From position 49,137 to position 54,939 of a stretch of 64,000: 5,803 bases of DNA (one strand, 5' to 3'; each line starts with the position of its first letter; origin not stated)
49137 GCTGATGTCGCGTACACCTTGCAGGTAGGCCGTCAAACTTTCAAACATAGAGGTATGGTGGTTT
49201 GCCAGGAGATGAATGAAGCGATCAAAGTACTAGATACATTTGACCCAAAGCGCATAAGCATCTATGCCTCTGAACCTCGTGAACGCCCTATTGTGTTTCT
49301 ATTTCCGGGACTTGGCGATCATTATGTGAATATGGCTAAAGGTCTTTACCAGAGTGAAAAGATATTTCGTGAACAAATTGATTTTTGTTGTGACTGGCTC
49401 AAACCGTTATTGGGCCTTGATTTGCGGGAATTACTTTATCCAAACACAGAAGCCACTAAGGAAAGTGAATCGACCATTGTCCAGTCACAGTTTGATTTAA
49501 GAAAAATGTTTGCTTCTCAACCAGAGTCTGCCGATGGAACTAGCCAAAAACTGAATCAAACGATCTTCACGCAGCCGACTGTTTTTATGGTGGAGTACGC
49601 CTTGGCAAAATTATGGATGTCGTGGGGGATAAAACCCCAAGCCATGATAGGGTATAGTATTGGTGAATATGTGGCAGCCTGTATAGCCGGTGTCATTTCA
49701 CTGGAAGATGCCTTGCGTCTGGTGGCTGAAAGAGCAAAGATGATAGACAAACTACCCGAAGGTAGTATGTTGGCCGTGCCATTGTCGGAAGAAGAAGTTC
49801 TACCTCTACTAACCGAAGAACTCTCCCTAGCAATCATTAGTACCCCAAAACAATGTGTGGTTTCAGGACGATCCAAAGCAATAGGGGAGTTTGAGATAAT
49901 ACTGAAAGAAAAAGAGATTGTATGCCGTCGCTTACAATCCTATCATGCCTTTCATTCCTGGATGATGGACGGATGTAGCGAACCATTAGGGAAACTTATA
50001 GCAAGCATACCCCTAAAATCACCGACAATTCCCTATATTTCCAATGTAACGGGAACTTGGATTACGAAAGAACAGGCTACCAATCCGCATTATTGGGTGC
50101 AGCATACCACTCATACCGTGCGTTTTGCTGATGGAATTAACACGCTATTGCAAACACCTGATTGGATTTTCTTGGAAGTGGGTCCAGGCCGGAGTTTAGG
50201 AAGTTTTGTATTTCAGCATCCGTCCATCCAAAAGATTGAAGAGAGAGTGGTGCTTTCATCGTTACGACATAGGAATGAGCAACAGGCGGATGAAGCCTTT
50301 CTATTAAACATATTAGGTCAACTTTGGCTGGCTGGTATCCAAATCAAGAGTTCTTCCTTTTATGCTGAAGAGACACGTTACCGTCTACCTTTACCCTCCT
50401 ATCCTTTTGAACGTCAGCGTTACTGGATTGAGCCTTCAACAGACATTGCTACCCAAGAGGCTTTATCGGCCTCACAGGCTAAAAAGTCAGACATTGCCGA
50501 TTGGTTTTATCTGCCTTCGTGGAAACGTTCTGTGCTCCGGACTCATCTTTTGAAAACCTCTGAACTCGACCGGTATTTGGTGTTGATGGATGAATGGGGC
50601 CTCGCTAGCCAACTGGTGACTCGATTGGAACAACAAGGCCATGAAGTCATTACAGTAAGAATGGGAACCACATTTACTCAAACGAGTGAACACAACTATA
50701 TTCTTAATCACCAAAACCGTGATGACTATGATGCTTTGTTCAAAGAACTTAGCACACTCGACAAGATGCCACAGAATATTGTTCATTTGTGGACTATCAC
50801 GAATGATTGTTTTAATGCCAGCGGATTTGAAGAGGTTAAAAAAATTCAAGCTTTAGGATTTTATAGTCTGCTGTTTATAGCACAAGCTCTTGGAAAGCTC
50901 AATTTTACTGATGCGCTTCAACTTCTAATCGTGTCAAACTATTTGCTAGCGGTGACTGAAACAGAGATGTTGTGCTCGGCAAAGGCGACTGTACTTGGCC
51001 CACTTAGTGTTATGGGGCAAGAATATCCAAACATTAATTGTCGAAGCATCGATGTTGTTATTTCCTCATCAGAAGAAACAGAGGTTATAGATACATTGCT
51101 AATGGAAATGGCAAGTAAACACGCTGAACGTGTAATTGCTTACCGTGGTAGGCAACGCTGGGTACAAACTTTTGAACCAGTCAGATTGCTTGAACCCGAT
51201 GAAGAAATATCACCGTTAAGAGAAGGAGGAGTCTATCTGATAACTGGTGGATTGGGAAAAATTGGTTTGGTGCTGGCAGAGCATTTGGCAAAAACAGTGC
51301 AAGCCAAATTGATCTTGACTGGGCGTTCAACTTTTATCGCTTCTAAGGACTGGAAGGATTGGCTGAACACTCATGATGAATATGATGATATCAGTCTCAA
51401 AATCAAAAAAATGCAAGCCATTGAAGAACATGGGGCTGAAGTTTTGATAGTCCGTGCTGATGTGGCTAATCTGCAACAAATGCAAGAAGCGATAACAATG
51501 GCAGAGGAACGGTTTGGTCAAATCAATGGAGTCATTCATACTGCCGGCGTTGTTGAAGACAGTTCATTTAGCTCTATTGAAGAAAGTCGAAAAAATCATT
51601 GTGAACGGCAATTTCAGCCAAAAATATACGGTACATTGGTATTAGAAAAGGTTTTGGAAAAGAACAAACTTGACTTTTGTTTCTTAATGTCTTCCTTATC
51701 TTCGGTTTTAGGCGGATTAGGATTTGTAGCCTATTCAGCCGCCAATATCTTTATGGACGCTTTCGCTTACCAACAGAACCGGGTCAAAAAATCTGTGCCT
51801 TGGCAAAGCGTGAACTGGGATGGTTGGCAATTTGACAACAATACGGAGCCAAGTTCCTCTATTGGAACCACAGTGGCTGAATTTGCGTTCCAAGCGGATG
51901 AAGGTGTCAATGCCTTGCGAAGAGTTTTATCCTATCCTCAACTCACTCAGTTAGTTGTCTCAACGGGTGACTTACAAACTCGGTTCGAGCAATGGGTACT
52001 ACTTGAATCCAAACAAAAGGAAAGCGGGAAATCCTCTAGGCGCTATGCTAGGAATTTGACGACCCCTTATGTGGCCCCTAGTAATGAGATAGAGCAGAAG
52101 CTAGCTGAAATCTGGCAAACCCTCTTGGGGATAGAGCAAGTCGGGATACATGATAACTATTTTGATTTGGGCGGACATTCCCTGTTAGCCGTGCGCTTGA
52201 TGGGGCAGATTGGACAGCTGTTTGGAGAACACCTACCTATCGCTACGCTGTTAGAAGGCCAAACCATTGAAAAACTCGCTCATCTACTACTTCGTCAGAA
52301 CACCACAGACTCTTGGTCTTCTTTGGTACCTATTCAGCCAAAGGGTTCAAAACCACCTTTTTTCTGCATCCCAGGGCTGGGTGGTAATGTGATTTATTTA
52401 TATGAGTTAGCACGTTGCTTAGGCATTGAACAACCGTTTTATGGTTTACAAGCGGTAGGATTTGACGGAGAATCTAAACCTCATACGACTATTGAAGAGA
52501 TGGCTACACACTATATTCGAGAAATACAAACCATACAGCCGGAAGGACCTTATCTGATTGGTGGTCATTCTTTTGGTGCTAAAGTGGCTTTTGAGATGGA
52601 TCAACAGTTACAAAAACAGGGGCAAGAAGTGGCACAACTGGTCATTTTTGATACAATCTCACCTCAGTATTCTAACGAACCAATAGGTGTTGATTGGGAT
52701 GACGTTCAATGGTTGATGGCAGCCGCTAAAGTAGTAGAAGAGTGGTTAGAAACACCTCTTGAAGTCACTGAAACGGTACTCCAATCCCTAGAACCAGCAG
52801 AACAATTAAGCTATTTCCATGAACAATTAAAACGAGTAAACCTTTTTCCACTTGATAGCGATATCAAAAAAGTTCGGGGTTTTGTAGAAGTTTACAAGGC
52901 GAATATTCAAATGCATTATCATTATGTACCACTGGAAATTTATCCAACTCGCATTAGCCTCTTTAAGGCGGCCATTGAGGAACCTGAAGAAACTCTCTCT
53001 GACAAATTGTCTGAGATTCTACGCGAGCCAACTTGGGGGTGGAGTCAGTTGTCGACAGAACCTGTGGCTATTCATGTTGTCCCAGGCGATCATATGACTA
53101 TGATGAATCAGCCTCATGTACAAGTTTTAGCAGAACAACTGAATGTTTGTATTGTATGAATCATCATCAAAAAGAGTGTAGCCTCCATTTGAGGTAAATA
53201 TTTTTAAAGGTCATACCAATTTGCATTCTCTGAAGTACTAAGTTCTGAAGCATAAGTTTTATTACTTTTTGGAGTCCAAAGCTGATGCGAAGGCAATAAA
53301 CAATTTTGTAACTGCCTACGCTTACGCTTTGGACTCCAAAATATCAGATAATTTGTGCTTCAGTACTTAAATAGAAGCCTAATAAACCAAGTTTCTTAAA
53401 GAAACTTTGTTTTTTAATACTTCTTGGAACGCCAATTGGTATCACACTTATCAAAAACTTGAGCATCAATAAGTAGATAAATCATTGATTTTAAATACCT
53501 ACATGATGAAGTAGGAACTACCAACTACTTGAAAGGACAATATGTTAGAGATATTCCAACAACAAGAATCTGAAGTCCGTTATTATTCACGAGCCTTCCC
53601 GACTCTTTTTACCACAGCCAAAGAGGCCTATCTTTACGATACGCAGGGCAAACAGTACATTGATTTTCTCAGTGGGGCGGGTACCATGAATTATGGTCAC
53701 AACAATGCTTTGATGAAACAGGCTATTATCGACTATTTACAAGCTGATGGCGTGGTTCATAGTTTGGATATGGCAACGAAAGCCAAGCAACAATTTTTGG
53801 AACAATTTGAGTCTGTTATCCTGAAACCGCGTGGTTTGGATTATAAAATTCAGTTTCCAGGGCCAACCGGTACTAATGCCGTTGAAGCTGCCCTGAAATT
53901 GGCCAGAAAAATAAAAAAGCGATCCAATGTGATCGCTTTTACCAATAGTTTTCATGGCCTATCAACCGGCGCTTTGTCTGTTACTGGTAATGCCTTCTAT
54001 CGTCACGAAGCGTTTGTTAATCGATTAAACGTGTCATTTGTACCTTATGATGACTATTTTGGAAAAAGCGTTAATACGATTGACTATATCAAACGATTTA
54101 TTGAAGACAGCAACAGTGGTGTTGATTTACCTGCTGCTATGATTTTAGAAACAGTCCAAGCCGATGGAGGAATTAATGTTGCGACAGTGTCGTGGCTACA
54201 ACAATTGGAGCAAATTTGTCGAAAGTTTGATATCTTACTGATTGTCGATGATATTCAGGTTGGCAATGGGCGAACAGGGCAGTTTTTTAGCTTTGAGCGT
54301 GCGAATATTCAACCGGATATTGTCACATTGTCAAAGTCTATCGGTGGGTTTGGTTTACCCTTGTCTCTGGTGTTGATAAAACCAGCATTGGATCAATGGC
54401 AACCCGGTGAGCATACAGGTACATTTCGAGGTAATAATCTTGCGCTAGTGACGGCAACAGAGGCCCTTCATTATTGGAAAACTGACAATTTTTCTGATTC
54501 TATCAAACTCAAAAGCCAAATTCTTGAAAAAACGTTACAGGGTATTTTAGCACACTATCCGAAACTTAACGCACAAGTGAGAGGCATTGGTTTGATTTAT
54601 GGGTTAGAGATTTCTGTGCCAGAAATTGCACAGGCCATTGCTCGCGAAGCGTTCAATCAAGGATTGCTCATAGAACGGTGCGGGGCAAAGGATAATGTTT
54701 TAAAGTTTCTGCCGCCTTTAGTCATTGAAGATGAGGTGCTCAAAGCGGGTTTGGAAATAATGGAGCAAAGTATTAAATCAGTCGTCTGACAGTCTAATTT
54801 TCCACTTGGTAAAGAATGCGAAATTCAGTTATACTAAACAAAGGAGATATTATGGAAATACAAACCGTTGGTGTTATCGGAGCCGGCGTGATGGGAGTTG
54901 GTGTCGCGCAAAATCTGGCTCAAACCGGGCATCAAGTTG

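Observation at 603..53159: Eight-gene FAAL-PKS / aminotransferase / NRPS / PKS-TE assembly line predicting a beta-amino polyene lipopeptide I cannot match to a known cluster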

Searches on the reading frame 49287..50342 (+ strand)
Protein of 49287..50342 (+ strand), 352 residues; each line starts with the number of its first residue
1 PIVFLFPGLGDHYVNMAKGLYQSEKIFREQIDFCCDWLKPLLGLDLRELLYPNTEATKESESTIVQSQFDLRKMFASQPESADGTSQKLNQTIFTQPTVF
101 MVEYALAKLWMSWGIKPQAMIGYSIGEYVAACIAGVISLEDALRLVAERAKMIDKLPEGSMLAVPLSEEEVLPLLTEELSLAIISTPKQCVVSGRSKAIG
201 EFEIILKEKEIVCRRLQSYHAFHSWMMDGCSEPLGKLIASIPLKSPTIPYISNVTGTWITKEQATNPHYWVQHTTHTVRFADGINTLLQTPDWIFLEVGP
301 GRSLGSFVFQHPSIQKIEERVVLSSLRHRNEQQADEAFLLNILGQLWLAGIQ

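Call 37: search_solved_structures(query=window:49287-50342:+, max_evalue=1e-10, show_alignments=2)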
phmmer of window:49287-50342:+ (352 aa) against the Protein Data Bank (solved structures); distinct sequences matched with E-value up to 1e-10: 92 (the best 60 are shown).
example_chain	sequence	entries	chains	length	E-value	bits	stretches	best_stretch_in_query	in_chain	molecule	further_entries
4qbu_A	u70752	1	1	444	1.8e-78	267.4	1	2-351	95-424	ZmaA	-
5yda_A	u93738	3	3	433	7.2e-66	226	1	98-351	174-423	PKS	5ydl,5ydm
8xjy_A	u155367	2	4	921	2.2e-58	201.4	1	68-350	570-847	Polyketide synthase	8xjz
8xju_A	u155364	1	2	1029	3e-58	200.9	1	68-350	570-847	Polyketide synthase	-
4mz0_A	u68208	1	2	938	3.8e-54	187.4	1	2-306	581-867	CurL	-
9iyw_A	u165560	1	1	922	2.2e-49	171.7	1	3-347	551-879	Polyketide synthase,GfsA KSQ-AncAT chimeric protein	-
6iyo_A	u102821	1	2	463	4.9e-44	154.2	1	86-351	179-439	Type I modular polyketide synthase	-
8in9_A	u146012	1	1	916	2.1e-41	145.5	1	85-310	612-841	Polyketide synthase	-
7vee_A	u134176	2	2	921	2.2e-41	145.5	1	85-310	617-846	Polyketide synthase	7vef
11sz_A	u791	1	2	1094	1.2e-37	133.1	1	86-308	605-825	6-deoxyerythronolide-B synthase, Erythronolide synthase EryA2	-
6l3m_A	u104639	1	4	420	5.2e-35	124.5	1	93-310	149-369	Polyketide synthase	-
6l3n_A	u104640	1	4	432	5.8e-35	124.3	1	93-310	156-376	polyketide synthase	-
6j0u_A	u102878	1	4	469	8e-35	123.9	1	93-310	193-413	Type 1 modular polyketide synthase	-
9pat_A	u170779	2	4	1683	3e-34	122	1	92-299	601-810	6-deoxyerythronolide-B synthase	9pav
9pat_C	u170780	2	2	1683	3e-34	122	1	92-299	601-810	6-deoxyerythronolide-B synthase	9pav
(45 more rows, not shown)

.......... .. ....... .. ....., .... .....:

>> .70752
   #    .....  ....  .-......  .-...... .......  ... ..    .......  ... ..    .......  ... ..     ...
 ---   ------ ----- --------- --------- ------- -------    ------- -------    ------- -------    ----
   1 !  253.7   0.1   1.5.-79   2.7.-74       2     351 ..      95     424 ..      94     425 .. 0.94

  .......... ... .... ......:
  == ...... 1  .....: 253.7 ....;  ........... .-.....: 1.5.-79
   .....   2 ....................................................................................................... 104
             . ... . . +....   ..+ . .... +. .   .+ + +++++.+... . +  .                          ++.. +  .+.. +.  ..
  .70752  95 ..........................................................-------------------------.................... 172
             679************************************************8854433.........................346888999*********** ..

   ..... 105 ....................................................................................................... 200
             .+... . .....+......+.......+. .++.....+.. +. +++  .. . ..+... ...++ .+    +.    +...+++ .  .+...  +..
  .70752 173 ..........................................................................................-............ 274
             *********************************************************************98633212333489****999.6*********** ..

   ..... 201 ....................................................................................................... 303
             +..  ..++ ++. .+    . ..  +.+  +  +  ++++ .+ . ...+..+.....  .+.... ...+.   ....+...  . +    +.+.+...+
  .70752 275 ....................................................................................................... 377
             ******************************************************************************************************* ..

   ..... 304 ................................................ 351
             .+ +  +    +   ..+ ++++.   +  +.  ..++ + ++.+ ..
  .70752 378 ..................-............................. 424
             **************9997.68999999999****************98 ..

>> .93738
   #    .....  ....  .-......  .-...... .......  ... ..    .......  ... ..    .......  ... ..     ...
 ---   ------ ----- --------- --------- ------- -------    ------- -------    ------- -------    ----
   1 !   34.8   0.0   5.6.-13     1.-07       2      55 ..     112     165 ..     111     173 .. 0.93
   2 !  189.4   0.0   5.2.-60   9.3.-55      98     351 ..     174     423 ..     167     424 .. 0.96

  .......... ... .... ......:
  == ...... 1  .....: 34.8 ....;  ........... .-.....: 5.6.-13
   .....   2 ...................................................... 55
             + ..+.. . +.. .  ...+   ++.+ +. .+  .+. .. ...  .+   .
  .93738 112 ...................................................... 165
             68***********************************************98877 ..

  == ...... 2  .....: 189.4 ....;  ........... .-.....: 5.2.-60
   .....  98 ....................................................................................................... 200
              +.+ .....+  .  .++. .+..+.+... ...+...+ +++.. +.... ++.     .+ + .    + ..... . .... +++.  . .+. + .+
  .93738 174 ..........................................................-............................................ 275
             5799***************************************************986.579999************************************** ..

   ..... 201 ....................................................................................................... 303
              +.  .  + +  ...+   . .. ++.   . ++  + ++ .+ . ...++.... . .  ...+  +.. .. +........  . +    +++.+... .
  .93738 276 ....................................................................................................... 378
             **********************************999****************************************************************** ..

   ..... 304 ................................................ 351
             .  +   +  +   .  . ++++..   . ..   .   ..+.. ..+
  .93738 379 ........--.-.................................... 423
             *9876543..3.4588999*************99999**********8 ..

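Call 43: find_homologous_proteins(query=window:49287-50342:+, max_evalue=1e-30)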
Query window:49287-50342:+ (352 aa): 1185 proteins with E <= 1e-30 among 7270 candidates; the best 120 are listed.
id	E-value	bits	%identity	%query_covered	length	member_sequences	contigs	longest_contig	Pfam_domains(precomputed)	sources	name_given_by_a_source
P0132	1.4e-142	493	65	99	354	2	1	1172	PF00698.27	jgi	jgi:acyl transferase domain-containing protein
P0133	7.7e-134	464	58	100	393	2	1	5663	PF00698.27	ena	-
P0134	2.0e-125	437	57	100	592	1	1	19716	PF22336.3,PF22621.3,PF00550.32,PF00698.27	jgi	jgi:acyl transferase domain-containing protein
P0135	2.9e-124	433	57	98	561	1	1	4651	PF00698.27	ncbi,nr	ncbi:MAG: acyltransferase domain-containing protein, partial [Pseudomonadota bacterium]|nr:acyltrans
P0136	2.6e-120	420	56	99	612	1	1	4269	PF22336.3,PF22621.3,PF00550.32,PF00698.27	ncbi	ncbi:MAG: acyltransferase domain-containing protein [Cyanobacteria bacterium J06635_10]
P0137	1.1e-116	408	54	99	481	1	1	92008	PF00698.27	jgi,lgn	jgi:acyl transferase domain-containing protein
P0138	6.0e-115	402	54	99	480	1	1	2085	PF22336.3,PF22621.3,PF00698.27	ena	-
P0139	8.1e-115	402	54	99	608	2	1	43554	PF21394.4,PF00698.27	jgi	jgi:acyl transferase domain-containing protein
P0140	1.6e-114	401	54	99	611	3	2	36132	PF22336.3,PF22621.3,PF00550.32,PF00698.27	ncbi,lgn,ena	-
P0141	1.7e-113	397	53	100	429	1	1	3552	PF00698.27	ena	-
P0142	2.8e-112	393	53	100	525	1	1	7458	PF22336.3,PF22621.3,PF16197.12,PF00698.27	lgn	-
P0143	2.2e-111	391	54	100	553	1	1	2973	PF22336.3,PF22621.3,PF00698.27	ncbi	ncbi:MAG: acyltransferase domain-containing protein, partial [Elainellaceae cyanobacterium]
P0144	3.7e-111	390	53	100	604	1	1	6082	PF22621.3,PF00550.32,PF00698.27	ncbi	-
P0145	6.8e-111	389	51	99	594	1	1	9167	PF22336.3,PF22621.3,PF00550.32,PF00698.27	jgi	-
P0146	2.2e-110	387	52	99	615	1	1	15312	PF22336.3,PF22621.3,PF00550.32,PF00698.27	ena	-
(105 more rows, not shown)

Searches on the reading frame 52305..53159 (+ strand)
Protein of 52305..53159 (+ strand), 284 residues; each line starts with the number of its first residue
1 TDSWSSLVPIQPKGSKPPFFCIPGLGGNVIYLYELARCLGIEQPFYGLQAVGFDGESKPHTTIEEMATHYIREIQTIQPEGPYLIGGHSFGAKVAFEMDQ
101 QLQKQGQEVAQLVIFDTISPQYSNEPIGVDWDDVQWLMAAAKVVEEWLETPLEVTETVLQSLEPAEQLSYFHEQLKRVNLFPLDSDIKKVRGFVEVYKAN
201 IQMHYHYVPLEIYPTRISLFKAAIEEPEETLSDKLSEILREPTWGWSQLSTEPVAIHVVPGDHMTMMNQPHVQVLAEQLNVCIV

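Call 55: search_protein_families(library=pfam, proteins=[window:52305-53159:+], max_evalue=0.01)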
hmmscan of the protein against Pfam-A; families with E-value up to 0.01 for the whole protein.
window:52305-53159:+ (284 aa): 3 families
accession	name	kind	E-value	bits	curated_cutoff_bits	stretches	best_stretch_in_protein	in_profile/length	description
PF00975.26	Thioesterase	-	2e-31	110.4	26.4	1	18-276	2-219/226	Thioesterase domain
PF00561.26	Abhydrolase_1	-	0.00016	21.8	25.8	1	17-165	1-141/245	alpha/beta hydrolase fold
PF20408.4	Abhydrolase_11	-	0.0075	16.5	27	0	54-106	48-101/193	Alpha/beta hydrolase domain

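Call 56: search_protein_families(library=ncbifam, proteins=[window:52305-53159:+], max_evalue=0.00001)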
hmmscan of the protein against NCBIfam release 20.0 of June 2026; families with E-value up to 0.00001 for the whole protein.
window:52305-53159:+ (284 aa): 2 families
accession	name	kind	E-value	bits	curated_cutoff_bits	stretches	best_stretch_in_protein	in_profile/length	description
NF040607.1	mycolic_Pks13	equivalog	2.4e-17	61.7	2100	1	13-280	1418-1672/1680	polyketide synthase Pks13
NF007605.2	PRK10252.1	equivalog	4.8e-10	37.6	2400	1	6-124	1056-1173/1292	enterobactin non-ribosomal peptide synthetase EntF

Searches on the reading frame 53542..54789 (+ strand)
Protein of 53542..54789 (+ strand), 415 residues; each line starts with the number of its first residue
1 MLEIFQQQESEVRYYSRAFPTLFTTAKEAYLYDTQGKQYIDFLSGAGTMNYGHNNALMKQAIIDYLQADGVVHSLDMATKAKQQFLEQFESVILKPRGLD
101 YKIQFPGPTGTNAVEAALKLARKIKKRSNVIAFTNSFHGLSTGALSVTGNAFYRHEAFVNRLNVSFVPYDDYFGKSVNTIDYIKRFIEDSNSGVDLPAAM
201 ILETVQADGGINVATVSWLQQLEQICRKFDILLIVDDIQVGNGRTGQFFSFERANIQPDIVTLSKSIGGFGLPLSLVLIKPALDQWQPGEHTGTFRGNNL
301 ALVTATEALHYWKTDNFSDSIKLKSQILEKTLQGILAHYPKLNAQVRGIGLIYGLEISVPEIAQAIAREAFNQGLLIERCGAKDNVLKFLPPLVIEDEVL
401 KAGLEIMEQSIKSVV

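Call 4: search_protein_families(library=pfam, proteins=[window:53542-54789:+], max_evalue=0.00001)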
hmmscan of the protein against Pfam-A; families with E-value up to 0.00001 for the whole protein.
window:53542-54789:+ (415 aa): 1 family
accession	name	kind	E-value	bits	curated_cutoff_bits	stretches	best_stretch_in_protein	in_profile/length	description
PF00202.27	Aminotran_3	-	1.3e-81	274.9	30.5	1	19-410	9-402/403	Aminotransferase class-III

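Call 10: search_protein_families(library=ncbifam, proteins=[window:53542-54789:+], max_evalue=0.001)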
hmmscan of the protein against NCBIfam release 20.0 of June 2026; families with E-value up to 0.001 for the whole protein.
window:53542-54789:+ (415 aa): 69 families (the best 25 are shown)
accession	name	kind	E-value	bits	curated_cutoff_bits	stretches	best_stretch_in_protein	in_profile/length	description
NF006733.0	PRK09264.1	subfamily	6.5e-201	667.3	438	1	2-414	4-417/425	diaminobutyrate--2-oxoglutarate transaminase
TIGR02407.1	ectoine_ectB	equivalog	2.7e-198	658.7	552.2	1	3-412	1-411/412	diaminobutyrate--2-oxoglutarate transaminase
TIGR00709.1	dat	subfamily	1.1e-146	488.9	401.6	1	2-414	4-436/442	diaminobutyrate--2-oxoglutarate transaminase family protein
NF005386.0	PRK06931.1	equivalog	1.4e-107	360.2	753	1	6-413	27-454/461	diaminobutyrate--2-oxoglutarate transaminase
NF005393.0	PRK06938.1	subfamily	2.8e-106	355.7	671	1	2-413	32-464/469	diaminobutyrate--2-oxoglutarate transaminase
TIGR00707.1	argD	subfamily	1.6e-81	274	410.05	1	14-411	5-380/381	acetylornithine/succinylornithine family transaminase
NF004426.0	PRK05769.1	equivalog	5.7e-80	269.3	552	1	8-414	25-440/441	acetyl ornithine aminotransferase family protein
NF005993.0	PRK08117.1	subfamily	8.5e-78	261.9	574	1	25-414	31-430/433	aspartate aminotransferase family protein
NF002797.0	PRK02936.1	equivalog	1.6e-75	254.3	496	1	19-412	11-378/385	acetylornithine transaminase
NF002325.0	PRK01278.1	subfamily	1.3e-71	241.3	372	1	15-413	10-388/395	acetylornithine transaminase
NF003273.0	PRK04260.1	equivalog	1.2e-67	228.1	616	1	21-409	13-373/376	acetylornithine transaminase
NF002874.0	PRK03244.1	equivalog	1.7e-64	218.1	457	1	23-412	29-393/399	acetylornithine transaminase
NF049976.1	AmadipTransam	equivalog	1.2e-62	212.2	650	1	20-413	15-414/416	2-aminoadipate transaminase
NF006228.0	PRK08360.1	equivalog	1.7e-62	211.5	608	1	19-414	23-427/443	aspartate aminotransferase family protein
NF053554.1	prodigi_MAP_PigE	equivalog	3.5e-62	210.9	850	1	20-413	401-778/837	prodigiosin MAP biosynthesis aminotransferase PigE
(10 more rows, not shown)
